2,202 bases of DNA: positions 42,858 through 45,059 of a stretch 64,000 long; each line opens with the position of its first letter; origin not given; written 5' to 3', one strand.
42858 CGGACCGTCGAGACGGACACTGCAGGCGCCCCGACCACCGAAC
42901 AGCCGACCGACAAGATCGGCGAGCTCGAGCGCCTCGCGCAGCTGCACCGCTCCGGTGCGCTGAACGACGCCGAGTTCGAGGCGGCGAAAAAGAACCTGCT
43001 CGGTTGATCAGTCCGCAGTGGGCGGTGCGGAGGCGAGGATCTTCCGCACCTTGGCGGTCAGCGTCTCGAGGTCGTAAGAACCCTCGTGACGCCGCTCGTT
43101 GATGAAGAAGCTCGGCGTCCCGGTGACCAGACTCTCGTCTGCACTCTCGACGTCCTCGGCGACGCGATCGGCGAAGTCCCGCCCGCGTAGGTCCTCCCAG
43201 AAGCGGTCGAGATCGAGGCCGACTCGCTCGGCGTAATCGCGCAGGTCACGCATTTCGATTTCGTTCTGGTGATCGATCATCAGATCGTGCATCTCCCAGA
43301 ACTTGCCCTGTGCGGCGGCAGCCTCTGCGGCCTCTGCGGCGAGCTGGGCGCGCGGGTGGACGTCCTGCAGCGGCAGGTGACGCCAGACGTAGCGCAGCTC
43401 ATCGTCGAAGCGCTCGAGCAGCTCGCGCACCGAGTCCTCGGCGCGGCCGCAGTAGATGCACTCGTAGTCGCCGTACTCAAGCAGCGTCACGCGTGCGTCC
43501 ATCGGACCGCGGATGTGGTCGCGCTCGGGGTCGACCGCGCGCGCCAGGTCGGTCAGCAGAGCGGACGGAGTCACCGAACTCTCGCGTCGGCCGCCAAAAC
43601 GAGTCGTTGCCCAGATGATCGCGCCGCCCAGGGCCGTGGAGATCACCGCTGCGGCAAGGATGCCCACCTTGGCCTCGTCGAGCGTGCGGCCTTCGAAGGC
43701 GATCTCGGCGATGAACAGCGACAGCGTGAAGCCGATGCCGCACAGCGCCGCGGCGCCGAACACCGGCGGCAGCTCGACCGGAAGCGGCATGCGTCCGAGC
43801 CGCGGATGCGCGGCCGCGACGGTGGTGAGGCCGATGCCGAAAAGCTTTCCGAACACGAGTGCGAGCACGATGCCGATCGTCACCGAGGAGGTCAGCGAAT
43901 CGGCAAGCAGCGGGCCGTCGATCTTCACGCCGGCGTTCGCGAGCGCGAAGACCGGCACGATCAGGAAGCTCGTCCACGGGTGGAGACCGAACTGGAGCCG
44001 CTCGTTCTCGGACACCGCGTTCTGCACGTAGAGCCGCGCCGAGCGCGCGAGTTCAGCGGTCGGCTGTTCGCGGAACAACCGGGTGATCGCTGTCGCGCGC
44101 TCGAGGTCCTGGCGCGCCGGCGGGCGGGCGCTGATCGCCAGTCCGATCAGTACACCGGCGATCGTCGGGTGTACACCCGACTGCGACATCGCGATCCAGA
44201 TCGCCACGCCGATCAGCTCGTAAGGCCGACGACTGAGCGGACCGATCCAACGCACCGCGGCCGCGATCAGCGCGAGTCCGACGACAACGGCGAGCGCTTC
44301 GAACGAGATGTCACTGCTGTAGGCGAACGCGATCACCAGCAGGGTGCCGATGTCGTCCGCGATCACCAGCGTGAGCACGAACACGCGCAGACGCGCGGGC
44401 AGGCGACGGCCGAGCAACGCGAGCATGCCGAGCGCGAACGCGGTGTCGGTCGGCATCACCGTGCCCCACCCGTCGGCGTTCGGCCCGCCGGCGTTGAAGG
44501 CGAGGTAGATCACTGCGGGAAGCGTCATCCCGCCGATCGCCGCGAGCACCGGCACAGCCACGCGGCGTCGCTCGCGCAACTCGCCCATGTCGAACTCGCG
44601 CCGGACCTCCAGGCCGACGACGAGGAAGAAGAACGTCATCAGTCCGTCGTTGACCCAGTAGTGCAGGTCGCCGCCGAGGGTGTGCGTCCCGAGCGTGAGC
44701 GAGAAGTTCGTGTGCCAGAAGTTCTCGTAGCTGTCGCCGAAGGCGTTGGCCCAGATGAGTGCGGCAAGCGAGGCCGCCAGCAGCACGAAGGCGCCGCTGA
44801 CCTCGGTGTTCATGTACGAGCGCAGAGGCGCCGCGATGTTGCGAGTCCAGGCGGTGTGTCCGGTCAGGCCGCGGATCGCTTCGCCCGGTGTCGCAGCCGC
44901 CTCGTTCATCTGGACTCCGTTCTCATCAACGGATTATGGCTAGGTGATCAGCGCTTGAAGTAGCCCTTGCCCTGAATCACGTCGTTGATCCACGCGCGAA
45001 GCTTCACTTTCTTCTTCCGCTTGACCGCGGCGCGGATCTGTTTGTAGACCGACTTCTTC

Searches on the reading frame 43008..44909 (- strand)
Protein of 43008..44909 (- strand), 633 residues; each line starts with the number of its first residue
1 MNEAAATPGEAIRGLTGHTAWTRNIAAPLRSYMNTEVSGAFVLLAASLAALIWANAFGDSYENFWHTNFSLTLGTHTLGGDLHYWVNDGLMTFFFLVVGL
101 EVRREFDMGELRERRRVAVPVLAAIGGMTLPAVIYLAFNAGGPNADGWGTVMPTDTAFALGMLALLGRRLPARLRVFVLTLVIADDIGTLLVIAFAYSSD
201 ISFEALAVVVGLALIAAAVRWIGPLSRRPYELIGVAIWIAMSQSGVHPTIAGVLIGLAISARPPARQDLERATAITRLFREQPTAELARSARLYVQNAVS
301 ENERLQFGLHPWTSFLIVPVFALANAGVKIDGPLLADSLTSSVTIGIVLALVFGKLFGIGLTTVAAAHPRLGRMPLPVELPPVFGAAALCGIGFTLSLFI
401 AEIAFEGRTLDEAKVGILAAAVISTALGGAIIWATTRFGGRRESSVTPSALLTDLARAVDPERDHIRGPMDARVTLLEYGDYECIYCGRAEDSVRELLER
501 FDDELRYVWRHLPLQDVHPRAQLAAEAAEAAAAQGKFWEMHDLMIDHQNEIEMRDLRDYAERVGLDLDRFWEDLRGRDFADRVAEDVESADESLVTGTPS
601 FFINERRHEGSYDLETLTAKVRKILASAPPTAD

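Call 25: search_protein_families(library=pfam, proteins=[window:43008-44909:-], max_evalue=0.000001)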
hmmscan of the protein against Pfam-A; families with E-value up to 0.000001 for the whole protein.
window:43008-44909:- (633 aa): 3 families
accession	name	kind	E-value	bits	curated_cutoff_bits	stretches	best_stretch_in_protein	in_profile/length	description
PF06965.17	Na_H_antiport_1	-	4.2e-127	424.5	23.5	1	31-430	2-372/374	Na+/H+ antiporter 1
PF13462.12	Thioredoxin_4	-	4.7e-20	72.9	23.2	1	463-619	4-161/165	Thioredoxin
PF01323.26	DSBA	-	1.4e-15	58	25.6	1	475-619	1-188/191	DSBA-like thioredoxin domain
